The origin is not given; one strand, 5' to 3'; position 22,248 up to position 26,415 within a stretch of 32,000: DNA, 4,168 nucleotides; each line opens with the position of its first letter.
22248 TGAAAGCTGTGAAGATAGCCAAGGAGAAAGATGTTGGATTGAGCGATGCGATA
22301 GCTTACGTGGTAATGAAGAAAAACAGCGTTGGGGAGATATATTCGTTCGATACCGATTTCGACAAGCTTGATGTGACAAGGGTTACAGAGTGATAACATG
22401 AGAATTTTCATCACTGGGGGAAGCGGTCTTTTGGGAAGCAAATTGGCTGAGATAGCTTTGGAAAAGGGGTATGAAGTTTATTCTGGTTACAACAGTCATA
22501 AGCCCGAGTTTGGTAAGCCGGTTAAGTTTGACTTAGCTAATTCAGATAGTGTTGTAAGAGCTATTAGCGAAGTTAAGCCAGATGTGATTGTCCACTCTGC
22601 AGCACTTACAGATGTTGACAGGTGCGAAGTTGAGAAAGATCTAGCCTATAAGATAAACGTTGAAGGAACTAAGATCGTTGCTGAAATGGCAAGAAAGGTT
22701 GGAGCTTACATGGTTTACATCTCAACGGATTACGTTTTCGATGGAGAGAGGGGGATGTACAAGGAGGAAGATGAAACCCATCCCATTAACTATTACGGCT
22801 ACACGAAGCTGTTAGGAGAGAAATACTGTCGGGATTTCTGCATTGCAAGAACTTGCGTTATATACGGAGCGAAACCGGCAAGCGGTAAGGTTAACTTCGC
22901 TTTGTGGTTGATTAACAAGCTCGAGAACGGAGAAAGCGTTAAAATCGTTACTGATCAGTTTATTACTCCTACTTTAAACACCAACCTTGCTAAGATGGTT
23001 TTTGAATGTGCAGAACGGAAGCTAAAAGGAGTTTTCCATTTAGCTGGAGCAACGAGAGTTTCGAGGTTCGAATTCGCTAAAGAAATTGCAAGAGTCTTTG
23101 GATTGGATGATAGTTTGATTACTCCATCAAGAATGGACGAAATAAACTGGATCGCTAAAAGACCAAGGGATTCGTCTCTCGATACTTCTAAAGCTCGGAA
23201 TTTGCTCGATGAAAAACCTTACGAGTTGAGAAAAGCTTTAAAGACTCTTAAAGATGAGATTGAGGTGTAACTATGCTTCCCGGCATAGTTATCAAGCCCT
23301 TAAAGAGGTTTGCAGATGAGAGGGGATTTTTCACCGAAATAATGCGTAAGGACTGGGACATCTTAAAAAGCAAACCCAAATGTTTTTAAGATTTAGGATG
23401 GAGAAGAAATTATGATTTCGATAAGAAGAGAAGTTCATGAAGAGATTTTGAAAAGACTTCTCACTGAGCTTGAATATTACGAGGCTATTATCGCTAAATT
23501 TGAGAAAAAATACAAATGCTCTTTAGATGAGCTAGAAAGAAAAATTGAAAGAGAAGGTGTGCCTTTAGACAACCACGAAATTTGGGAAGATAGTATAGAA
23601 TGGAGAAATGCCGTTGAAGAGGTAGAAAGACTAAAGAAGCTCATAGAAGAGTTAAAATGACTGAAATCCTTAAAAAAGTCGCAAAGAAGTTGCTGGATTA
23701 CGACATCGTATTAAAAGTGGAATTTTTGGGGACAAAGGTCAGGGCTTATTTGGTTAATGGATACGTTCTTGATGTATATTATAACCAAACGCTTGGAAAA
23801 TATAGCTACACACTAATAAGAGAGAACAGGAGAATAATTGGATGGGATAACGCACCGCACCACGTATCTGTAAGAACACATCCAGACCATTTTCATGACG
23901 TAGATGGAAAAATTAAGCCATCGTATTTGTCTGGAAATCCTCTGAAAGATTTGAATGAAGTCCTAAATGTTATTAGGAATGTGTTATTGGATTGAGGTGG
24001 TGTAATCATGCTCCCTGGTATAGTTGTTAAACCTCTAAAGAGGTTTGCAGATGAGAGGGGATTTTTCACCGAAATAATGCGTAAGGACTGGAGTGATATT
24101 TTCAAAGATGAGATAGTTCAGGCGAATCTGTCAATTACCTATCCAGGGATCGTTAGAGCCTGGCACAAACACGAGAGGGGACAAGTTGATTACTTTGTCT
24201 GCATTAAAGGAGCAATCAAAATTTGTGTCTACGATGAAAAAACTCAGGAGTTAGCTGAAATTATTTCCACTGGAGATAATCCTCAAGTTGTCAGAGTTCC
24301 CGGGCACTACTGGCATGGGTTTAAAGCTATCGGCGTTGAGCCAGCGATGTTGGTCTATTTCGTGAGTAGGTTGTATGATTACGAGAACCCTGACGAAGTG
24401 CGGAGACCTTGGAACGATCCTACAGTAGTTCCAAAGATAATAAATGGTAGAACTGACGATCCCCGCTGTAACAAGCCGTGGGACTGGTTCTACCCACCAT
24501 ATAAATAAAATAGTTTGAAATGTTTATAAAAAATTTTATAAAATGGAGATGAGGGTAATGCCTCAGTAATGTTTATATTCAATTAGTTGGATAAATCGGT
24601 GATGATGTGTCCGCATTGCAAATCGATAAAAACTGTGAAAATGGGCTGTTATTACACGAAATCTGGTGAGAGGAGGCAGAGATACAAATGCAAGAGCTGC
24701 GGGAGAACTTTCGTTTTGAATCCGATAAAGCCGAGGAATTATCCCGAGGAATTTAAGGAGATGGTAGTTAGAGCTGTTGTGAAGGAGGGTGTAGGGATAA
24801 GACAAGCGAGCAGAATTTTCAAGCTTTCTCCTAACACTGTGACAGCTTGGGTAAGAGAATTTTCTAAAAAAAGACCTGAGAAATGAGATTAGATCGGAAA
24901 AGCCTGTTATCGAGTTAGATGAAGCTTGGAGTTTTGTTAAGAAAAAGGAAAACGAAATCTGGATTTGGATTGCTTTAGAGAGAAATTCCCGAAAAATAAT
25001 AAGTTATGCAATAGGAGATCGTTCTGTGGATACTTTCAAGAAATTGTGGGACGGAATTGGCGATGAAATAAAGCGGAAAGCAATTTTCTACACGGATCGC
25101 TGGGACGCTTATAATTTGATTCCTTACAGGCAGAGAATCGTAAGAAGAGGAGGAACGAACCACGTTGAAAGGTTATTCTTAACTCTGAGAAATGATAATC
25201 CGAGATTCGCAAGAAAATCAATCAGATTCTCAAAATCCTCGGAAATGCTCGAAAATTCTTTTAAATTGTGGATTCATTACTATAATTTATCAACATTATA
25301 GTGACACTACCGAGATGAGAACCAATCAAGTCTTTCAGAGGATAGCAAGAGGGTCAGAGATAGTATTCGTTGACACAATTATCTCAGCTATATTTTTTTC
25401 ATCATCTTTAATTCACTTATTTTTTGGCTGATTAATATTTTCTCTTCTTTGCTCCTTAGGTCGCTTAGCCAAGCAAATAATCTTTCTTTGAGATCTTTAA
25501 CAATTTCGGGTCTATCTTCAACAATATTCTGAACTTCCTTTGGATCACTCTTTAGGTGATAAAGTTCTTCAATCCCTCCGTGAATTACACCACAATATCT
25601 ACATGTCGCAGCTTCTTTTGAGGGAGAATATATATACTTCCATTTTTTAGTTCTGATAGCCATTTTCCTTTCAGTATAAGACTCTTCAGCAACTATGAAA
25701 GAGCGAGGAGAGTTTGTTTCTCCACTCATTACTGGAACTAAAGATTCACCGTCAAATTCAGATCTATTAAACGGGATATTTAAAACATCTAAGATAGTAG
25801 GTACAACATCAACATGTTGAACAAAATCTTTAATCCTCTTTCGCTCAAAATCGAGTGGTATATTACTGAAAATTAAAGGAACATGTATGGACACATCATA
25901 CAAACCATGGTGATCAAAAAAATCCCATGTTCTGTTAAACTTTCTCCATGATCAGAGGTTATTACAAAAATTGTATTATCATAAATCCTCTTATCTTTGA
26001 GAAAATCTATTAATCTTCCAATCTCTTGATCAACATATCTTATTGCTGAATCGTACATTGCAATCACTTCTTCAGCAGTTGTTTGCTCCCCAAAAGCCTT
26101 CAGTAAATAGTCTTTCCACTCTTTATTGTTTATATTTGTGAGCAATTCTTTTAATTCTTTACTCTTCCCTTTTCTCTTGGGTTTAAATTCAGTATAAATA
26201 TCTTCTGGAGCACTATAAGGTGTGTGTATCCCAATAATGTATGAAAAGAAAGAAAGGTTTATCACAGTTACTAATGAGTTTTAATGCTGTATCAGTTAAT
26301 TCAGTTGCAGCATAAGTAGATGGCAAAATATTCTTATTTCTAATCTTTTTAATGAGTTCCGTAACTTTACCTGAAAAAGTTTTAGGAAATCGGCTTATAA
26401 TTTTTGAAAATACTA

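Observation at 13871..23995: Toxin-antitoxin modules embedded in-line inside nucleotide-sugar operons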

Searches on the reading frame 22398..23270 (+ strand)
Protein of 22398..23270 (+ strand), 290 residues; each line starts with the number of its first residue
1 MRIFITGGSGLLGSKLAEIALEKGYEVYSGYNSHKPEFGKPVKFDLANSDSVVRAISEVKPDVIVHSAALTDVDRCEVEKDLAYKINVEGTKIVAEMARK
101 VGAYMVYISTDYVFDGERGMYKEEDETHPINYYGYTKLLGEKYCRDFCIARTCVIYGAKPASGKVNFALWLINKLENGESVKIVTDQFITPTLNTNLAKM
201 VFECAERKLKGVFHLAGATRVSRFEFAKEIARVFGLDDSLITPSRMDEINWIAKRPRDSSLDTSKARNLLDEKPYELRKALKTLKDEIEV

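Call 6: search_protein_families(library=pfam, proteins=[window:22398-23270:+], max_evalue=0.001)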
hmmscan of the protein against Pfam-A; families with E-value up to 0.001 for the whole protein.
window:22398-23270:+ (290 aa): 6 families
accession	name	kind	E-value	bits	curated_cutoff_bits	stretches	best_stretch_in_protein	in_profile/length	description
PF04321.23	RmlD_sub_bind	-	3.7e-77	259.7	27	1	1-287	1-284/287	RmlD substrate binding domain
PF01370.27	Epimerase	-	1.4e-30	106.9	20.9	1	3-186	1-204/240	NAD dependent epimerase/dehydratase family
PF16363.11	GDP_Man_Dehyd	-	6.2e-18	65.8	27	1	4-148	1-168/332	GDP-mannose 4,6 dehydratase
PF02719.21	Polysacc_synt_2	-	8.8e-13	48.5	20.2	1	36-146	52-151/293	Polysaccharide biosynthesis protein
PF07993.18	NAD_binding_4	-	9.3e-11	41.8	20.1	1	61-175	89-226/258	Male sterility protein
PF01073.25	3Beta_HSD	-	4.6e-10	39.4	22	1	5-143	2-156/280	3-beta hydroxysteroid dehydrogenase/isomerase family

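Call 10: find_encoding_contigs(protein=window:22398-23270:+, flank=10000, max_places=10)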
Protein window:22398-23270:+ (290 aa): 1 contig read that carries it; 1 place shown.
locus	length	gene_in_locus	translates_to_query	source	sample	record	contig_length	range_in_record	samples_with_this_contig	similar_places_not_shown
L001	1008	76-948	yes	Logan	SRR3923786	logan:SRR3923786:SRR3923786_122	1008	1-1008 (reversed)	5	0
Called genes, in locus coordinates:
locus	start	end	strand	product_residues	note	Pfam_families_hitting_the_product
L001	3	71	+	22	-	?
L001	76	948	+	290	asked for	PF01073:3Beta_HSD, PF01370:Epimerase, PF02719:Polysacc_synt_2, PF04321:RmlD_sub_bind, PF16363:GDP_Man_Dehyd, PF07993:NAD_binding_4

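Call 12: find_related_loci(query=window:22398-23270:+, collection=genome_contigs, flank=10000)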
Query window:22398-23270:+ (290 aa) in genome_contigs; peptide patterns used: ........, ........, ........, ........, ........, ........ (x = any residue, [..] = any of these).
46 stretches matched a pattern; 20 encode a relative of the query (tblastn E <= 1e-3); 20 distinct loci.
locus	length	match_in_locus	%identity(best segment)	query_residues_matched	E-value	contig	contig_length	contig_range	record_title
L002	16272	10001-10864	85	1-288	2e-172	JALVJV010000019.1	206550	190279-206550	MAG: Archaeoglobaceae archaeon isolate A1_metabat2_scaf2bin.085 A1_NODE_4_length_206550_cov_4.753366, whole genome shotg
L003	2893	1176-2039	82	1-288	1e-175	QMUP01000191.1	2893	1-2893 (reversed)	MAG: Candidatus Wolframiiraptor sp. isolate B99-G9 B99_Guay9_scaffold_87208, whole genome shotgun sequence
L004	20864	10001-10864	79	1-288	1e-162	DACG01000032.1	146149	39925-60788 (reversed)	MAG TPA_asm: Geoglobus sp. UBA235 UBA235_contig_60, whole genome shotgun sequence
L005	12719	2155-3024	80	1-290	4e-158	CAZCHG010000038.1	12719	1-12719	MAG TPA_asm: uncultured archaeon isolate SRP141552_co1_7 genome assembly, contig: NODE_2240_length_12719_cov_26.424431,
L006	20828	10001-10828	80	1-276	2e-157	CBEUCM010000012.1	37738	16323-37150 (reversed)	MAG TPA_asm: uncultured Archaeoglobaceae archaeon isolate SRR24791474_metabat2_3 genome assembly, contig: ERZ25515408.25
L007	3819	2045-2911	73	1-289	9e-163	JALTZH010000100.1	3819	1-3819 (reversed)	MAG: archaeon isolate S141_metabat2_scaf2bin.124 S141_NODE_29329_length_3819_cov_5.987811, whole genome shotgun sequence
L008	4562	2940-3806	76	1-289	9e-159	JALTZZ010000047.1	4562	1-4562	MAG: archaeon isolate S141_metabat2_scaf2bin.181 S141_NODE_22714_length_4562_cov_1.783766, whole genome shotgun sequence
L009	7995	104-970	78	1-289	3e-152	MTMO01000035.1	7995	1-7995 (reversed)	MAG: Archaeoglobus sp. JdFR-27 JGI24020J35080_1002594, whole genome shotgun sequence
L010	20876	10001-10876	57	1-288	1e-115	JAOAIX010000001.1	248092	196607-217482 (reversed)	MAG: Candidatus Bathyarchaeota archaeon isolate SKW112 NODE_1_length_248092_cov_6.518622, whole genome shotgun sequence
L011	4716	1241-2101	49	1-289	4e-97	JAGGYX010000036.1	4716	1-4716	MAG: Thermoplasmata archaeon isolate AUK189 PB_MBMC_143_c_000000000157, whole genome shotgun sequence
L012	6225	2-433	84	144-287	4e-79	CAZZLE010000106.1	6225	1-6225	MAG TPA_asm: uncultured archaeon isolate binchicken_co25_133 genome assembly, contig: k141_46692, whole genome shotgun s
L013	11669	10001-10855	38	6-281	1e-55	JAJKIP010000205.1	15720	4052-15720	MAG: Segetibacter sp. isolate b85_HoplandSoilSeptJan k101_4112738, whole genome shotgun sequence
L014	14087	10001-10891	37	1-287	1e-54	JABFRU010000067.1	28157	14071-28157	MAG: Chitinophagaceae bacterium isolate S-RSF-IL-01 seq_325, whole genome shotgun sequence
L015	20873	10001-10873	37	1-282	6e-51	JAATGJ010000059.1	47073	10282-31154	MAG: Chitinophagales bacterium isolate bin_325 k141_6529161, whole genome shotgun sequence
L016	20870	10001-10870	34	1-282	6e-49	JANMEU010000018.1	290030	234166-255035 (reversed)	MAG: Bacteroidota bacterium isolate OTE_70b_metabat_425 OTE_70b_k141_4203880, whole genome shotgun sequence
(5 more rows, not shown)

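Call 21: find_related_loci(query=window:22398-23270:+, collection=metagenome_contigs, flank=10000)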
Query window:22398-23270:+ (290 aa) in metagenome_contigs; peptide patterns used: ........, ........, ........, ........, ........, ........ (x = any residue, [..] = any of these).
123 stretches matched a pattern; 59 encode a relative of the query (tblastn E <= 1e-3); 59 distinct loci.
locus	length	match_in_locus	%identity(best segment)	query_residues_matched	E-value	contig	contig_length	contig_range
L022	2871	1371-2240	84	1-290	0e+0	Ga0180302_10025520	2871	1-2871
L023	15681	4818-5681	83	1-288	3e-171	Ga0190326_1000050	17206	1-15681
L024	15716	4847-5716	84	1-290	2e-169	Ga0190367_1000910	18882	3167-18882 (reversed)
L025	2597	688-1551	82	1-288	6e-178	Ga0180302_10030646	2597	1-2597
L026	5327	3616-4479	82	1-288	4e-169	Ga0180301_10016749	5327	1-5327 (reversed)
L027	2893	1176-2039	82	1-288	1e-175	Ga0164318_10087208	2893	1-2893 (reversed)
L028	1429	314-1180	80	1-289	0e+0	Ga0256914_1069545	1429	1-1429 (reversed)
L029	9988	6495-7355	83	1-287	5e-165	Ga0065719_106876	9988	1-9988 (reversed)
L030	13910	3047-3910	82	1-288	5e-165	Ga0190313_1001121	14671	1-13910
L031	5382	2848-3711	82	1-288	1e-167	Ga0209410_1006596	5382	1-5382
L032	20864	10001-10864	80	1-288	6e-165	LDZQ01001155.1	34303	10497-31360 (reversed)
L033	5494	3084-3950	80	1-289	1e-165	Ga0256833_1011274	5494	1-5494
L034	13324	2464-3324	82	1-287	5e-163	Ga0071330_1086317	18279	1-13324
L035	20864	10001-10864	79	1-288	2e-162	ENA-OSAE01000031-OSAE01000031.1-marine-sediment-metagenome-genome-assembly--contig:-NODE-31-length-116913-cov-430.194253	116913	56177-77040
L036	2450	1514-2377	77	1-288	6e-172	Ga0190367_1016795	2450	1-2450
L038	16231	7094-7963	79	1-290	4e-159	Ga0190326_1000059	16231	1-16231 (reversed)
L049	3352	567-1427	69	1-289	7e-134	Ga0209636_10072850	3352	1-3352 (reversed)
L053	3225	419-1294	56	1-289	5e-122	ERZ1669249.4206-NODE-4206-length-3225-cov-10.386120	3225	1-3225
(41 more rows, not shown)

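Call 33: search_protein_families(library=pfam, proteins=[L049:1449-1862:+, L049:1795-2178:+, L053:1351-1947:+, L053:1916-2215:+, L002:9382-9603:+, L002:9584-9991:+, L002:10943-11197:+, L002:11181-11459:+, L038:2095-2325:+, L038:2322-2654:+], max_evalue=0.01)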
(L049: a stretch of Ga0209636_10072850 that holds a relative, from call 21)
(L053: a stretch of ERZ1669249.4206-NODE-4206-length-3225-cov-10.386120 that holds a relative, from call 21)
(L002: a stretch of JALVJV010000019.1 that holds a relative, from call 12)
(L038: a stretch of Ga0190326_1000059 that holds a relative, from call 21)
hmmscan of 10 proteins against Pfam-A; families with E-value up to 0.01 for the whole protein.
L049:1449-1862:+ (137 aa): 3 families
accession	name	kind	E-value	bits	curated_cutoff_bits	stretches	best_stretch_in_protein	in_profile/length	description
PF01909.29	NTP_transf_2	-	8.9e-13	48.9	21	1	21-84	1-47/93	Nucleotidyltransferase domain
PF18765.7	Polbeta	-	7.6e-12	45.7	26.9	1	29-118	7-90/93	Polymerase beta, Nucleotidyltransferase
PF22600.2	MTPAP-like_central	-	0.0023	18.5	27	1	19-64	23-67/139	Poly(A) RNA polymerase, mitochondrial-like, central palm domain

L049:1795-2178:+ (127 aa): 1 family
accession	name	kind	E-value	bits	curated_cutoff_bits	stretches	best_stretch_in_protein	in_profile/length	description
PF05168.19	HEPN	-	3.6e-23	82.4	22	1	5-120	2-116/117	HEPN domain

L053:1351-1947:+ (198 aa): 1 family
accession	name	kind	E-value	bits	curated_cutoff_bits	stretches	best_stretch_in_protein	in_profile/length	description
PF19502.5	DUF6036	-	0.0019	18.4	23.6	1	19-64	5-50/164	Nucleotidyltransferase of unknown function (DUF6036)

L053:1916-2215:+ (99 aa): 0 families

L002:9382-9603:+ (73 aa): 0 families

L002:9584-9991:+ (135 aa): 1 family
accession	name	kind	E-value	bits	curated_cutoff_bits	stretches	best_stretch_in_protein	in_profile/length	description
PF01850.27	PIN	-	1.4e-08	35.9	23.6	1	5-125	2-119/120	PIN domain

L002:10943-11197:+ (84 aa): 1 family
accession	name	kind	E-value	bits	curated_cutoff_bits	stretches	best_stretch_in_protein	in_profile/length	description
PF01638.23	HxlR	-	0.0065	16.7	20.8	1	18-78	21-80/91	HxlR-like helix-turn-helix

L002:11181-11459:+ (92 aa): 1 family
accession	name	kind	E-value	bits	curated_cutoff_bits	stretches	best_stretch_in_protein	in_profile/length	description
PF05016.21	ParE_toxin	-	1.3e-05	26.2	23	1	3-90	1-89/89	ParE toxin of type II toxin-antitoxin system, parDE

L038:2095-2325:+ (76 aa): 2 families
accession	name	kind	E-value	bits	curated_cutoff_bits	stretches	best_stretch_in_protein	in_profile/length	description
PF04014.23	MazE_antitoxin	-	1.6e-11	44.4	24.7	1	6-46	2-43/48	Antidote-toxin recognition MazE, bacterial antitoxin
PF14250.11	AbrB-like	-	0.0054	17.3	25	0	4-35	31-62/70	AbrB-like transcriptional regulator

L038:2322-2654:+ (110 aa): 2 families
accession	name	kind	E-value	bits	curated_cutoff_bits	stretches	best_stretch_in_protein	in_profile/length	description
PF01850.27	PIN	-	3.6e-11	44.1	23.6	1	3-102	1-96/120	PIN domain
PF22248.1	ERMP1_C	-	0.0049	16.8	27.2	1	8-77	149-214/222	Endoplasmic reticulum metallopeptidase 1, C-terminal domain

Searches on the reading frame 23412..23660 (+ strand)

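Call 4: search_protein_families(library=pfam, proteins=[window:23412-23660:+], max_evalue=0.01)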
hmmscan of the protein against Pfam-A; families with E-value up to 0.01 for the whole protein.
window:23412-23660:+ (82 aa): 1 family
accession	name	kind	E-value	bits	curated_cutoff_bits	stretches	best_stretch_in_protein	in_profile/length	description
PF10374.15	EST1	-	0.0049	17.8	25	1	5-48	38-80/135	Telomerase activating protein Est1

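Call 5: search_protein_families(library=ncbifam, proteins=[window:23412-23660:+], max_evalue=0.01)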
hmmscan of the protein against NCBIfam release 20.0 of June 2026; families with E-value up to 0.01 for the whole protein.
window:23412-23660:+ (82 aa): 0 families

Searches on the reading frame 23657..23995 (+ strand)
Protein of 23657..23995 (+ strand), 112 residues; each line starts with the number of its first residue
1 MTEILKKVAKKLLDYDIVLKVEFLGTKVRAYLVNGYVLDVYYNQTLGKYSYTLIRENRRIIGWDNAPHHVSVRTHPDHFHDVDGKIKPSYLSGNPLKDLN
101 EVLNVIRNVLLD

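Call 4: search_protein_families(library=pfam, proteins=[window:23657-23995:+], max_evalue=0.01)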
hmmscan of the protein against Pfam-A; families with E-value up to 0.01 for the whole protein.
window:23657-23995:+ (112 aa): 1 family
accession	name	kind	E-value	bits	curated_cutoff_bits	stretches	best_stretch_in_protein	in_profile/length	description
PF20126.4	TumE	-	8.6e-15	54.9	23.4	1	31-108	2-78/81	Toxin TumE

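Call 5: search_protein_families(library=ncbifam, proteins=[window:23657-23995:+], max_evalue=0.01)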
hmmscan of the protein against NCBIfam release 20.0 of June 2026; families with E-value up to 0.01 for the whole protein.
window:23657-23995:+ (112 aa): 0 families

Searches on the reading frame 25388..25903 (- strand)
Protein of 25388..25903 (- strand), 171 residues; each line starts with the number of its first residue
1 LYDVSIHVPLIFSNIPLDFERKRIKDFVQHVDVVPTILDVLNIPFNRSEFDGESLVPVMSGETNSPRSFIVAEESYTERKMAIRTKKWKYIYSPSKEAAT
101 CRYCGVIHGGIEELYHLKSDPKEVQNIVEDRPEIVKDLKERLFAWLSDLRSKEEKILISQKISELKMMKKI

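Call 69: search_protein_families(library=ncbifam, proteins=[window:25388-25903:-], max_evalue=0.001)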
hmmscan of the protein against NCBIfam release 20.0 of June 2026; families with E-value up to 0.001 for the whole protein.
window:25388-25903:- (171 aa): 4 families
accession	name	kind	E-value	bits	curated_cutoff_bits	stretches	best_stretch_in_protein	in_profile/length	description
NF010322.0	PRK13759.1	equivalog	1.4e-15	56.8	481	1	2-158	321-466/486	arylsulfatase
TIGR03417.1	chol_sulfatase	equivalog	1.3e-11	44.1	433.45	1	2-140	306-434/500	choline-sulfatase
NF052527.1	Mn_arylsulf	exception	1.9e-10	40.3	850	1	2-167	318-470/479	manganese-dependent arylsulfatase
NF045661.1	HdlasePehA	equivalog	6.8e-08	31.5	900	1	2-140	335-476/506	phosphoric/sulfuric ester hydrolase PehA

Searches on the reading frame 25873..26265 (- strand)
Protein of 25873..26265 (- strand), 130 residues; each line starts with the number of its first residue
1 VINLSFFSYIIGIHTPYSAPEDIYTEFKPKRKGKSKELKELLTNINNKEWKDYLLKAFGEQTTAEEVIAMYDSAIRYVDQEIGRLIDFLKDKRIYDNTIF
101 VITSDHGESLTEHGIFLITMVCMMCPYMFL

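Call 69: search_protein_families(library=ncbifam, proteins=[window:25873-26265:-], max_evalue=0.001)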
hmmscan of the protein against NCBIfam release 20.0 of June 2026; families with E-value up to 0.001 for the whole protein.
window:25873-26265:- (130 aa): 24 families
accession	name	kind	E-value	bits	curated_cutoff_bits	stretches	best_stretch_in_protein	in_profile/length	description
NF010322.0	PRK13759.1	equivalog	2.8e-13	49.2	481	1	14-117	212-316/486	arylsulfatase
NF028537.1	P_eth_NH2_trans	domain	9.3e-12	44.2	500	1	63-126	405-468/527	phosphoethanolamine--lipid A transferase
NF053859.1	polymyxin_MCR13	exception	1e-11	44.4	1250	1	60-120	405-465/541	MCR-13 family phosphoethanolamine--lipid A transferase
NF008619.0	PRK11598.1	equivalog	5.3e-11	41.7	660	1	62-126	412-476/546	phosphoethanolamine transferase EptA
TIGR03417.1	chol_sulfatase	equivalog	6.8e-10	38.4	433.45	1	69-117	253-301/500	choline-sulfatase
NF045661.1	HdlasePehA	equivalog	3.2e-09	35.9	900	1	55-115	263-328/506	phosphoric/sulfuric ester hydrolase PehA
NF033409.0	poly_MCR3_broad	equivalog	7.5e-09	34.7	1075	1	60-118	401-459/535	MCR-3-related phosphoethanolamine--lipid A transferase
NF033836.1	polymyxin_MCR9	exception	1e-08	34.3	1240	1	60-120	405-465/539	MCR-9 family phosphoethanolamine--lipid A transferase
NF033862.2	polymyxin_MCR10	exception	2e-08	33.4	1250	1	60-120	405-465/539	MCR-10 family phosphoethanolamine--lipid A transferase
NF033408.5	polymyxin_MCR3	exception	2.2e-08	33.1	1225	1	60-119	405-464/540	MCR-3 family phosphoethanolamine--lipid A transferase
NF047438.1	polymyxin_MCR12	exception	2.4e-08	32.8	1200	1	64-126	416-478/548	MCR-12 family phosphoethanolamine--lipid A transferase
NF007160.0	PRK09598.1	equivalog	2.7e-08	32.6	561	1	62-120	397-453/523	phosphoethanolamine--lipid A transferase EptA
NF033463.1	polymyxin_MCR5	exception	4.2e-08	32.3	1250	1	64-126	418-479/547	MCR-5 family phosphoethanolamine--lipid A transferase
NF033671.1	polymyxin_MCR7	exception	1.3e-07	30.6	1250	1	60-119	403-462/539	MCR-7 family phosphoethanolamine--lipid A transferase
NF033462.1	polymyxin_MCR4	exception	4e-07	29.1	1225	1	62-120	409-467/541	MCR-4 family phosphoethanolamine--lipid A transferase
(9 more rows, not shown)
